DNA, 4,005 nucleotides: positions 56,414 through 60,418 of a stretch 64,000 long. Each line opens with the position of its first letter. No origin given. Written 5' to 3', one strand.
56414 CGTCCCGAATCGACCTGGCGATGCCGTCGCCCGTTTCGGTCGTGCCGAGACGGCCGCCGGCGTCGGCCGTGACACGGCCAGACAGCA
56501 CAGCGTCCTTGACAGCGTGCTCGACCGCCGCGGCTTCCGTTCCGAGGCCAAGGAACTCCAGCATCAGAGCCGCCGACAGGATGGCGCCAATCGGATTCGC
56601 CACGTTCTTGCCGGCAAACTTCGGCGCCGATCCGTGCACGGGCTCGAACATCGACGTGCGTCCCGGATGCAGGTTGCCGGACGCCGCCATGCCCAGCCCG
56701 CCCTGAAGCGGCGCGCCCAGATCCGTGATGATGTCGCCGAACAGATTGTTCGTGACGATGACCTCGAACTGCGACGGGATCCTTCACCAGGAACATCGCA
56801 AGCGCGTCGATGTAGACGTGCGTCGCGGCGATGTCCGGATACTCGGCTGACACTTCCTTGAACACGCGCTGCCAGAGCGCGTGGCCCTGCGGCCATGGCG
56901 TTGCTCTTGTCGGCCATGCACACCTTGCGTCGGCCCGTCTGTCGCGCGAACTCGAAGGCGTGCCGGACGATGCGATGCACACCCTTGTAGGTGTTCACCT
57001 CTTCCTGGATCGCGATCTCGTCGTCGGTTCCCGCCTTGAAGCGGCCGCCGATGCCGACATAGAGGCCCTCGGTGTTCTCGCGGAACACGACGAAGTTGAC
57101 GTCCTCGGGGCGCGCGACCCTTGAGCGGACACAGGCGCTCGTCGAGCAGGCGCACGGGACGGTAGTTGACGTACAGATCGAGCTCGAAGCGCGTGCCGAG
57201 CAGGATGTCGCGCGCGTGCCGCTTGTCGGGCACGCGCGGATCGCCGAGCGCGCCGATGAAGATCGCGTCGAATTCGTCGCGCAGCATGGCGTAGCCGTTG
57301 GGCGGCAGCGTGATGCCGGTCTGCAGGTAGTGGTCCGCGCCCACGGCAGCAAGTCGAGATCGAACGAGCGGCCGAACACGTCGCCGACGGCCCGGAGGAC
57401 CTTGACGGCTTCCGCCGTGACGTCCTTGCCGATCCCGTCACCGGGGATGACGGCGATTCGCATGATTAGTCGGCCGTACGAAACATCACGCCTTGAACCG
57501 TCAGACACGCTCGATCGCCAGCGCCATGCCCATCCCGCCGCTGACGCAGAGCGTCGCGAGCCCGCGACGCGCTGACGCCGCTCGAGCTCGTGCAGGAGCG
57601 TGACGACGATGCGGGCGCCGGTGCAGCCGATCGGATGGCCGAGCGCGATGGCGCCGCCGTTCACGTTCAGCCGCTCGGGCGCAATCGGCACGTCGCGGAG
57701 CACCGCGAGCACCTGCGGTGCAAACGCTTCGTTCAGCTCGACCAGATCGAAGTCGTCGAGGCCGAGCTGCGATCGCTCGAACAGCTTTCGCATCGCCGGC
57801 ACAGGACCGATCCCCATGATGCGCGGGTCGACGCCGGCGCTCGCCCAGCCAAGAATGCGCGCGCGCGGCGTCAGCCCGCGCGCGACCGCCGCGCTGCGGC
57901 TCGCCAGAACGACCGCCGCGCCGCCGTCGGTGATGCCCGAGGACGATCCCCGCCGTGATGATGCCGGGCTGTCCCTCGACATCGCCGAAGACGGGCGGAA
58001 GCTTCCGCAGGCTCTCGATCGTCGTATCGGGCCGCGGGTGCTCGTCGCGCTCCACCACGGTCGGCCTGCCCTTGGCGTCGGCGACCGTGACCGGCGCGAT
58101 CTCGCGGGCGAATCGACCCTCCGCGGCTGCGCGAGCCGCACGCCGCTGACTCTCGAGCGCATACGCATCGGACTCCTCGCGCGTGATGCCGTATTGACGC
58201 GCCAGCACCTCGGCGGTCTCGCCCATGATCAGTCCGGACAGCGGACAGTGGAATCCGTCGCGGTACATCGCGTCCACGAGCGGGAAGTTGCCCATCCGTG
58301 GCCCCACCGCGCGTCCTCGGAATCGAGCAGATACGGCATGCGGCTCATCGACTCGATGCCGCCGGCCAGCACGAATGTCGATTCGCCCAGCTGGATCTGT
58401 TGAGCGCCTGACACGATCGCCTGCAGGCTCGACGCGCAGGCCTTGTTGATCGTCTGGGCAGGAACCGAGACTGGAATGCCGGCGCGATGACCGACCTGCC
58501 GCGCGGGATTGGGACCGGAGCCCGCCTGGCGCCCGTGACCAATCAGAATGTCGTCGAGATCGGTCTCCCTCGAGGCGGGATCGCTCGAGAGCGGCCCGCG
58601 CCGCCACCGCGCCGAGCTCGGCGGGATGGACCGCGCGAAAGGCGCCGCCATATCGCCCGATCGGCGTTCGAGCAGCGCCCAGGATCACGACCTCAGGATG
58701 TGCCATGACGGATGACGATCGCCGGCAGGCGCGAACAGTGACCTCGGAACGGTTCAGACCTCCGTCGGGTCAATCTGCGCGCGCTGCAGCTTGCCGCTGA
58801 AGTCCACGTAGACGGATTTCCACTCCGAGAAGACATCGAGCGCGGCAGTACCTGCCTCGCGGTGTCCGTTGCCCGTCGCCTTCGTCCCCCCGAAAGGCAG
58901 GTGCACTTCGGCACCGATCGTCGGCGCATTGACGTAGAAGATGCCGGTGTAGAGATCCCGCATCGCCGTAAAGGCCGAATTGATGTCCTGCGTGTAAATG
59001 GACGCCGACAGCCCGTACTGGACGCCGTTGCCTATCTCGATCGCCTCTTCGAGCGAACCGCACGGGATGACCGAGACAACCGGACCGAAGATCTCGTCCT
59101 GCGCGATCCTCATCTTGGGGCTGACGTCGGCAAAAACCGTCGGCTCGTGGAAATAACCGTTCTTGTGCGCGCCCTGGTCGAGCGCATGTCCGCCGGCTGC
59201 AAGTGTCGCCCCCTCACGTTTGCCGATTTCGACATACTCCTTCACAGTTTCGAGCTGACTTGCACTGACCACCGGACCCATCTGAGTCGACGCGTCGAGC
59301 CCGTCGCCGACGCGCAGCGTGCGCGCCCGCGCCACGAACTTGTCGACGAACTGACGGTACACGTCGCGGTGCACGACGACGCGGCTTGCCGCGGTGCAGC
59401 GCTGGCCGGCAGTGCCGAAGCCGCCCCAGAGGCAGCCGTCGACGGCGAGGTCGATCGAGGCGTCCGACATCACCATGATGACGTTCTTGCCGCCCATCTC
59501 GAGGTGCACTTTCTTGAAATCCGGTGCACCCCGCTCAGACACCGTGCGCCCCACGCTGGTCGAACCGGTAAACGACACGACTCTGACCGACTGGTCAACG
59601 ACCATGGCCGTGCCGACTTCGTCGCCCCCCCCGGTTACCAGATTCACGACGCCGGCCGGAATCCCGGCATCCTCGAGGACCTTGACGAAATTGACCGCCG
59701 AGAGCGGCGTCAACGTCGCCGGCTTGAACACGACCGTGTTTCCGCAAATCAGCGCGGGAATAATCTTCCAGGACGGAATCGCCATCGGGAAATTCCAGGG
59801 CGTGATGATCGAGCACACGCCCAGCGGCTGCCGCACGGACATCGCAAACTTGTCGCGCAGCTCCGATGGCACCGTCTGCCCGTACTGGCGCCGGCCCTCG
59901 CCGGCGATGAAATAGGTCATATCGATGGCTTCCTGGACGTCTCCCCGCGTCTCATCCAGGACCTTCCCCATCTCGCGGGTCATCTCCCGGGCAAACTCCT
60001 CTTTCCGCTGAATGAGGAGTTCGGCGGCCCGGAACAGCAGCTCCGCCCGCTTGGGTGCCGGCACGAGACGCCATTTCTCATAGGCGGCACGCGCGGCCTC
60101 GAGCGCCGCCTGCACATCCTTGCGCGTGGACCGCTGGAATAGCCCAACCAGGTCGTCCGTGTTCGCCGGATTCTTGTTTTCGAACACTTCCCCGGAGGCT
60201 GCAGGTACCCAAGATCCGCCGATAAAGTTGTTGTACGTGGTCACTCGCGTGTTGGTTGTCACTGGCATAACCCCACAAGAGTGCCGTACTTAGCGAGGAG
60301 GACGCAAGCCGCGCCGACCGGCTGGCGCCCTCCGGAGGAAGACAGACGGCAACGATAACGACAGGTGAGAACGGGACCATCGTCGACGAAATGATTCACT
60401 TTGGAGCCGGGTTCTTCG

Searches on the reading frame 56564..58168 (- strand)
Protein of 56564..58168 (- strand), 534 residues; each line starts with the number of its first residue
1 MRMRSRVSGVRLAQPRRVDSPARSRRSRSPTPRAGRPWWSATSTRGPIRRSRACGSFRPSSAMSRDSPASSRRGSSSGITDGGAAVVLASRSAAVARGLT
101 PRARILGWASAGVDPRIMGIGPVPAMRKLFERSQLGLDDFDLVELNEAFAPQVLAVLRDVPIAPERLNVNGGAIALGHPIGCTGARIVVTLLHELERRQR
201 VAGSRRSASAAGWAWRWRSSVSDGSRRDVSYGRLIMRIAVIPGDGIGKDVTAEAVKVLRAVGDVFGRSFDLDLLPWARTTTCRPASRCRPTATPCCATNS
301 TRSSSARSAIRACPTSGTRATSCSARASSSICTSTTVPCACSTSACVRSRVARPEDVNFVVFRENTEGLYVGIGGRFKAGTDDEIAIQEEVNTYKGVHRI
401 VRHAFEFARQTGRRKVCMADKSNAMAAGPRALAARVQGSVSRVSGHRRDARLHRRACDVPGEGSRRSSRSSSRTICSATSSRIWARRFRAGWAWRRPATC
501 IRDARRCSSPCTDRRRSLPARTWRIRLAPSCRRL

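Call 63: search_protein_families(library=pfam, proteins=[window:56564-58168:-], max_evalue=0.00001)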
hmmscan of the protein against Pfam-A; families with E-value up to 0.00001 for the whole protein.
window:56564-58168:- (534 aa): 2 families
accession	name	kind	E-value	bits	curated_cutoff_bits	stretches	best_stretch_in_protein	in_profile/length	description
PF02803.24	Thiolase_C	-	1.5e-38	131.6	27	1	100-204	2-106/123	Thiolase, C-terminal domain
PF00180.25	Iso_dh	-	9.3e-21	74.9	27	1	238-428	2-194/348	Isocitrate/isopropylmalate dehydrogenase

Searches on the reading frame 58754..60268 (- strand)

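Call 63: search_protein_families(library=pfam, proteins=[window:58754-60268:-], max_evalue=0.00001)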
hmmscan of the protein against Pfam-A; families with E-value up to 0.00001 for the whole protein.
window:58754-60268:- (504 aa): 1 family
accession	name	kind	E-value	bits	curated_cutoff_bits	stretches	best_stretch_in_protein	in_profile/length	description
PF00171.27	Aldedh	-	5.3e-172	572.9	23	1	20-486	1-461/461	Aldehyde dehydrogenase family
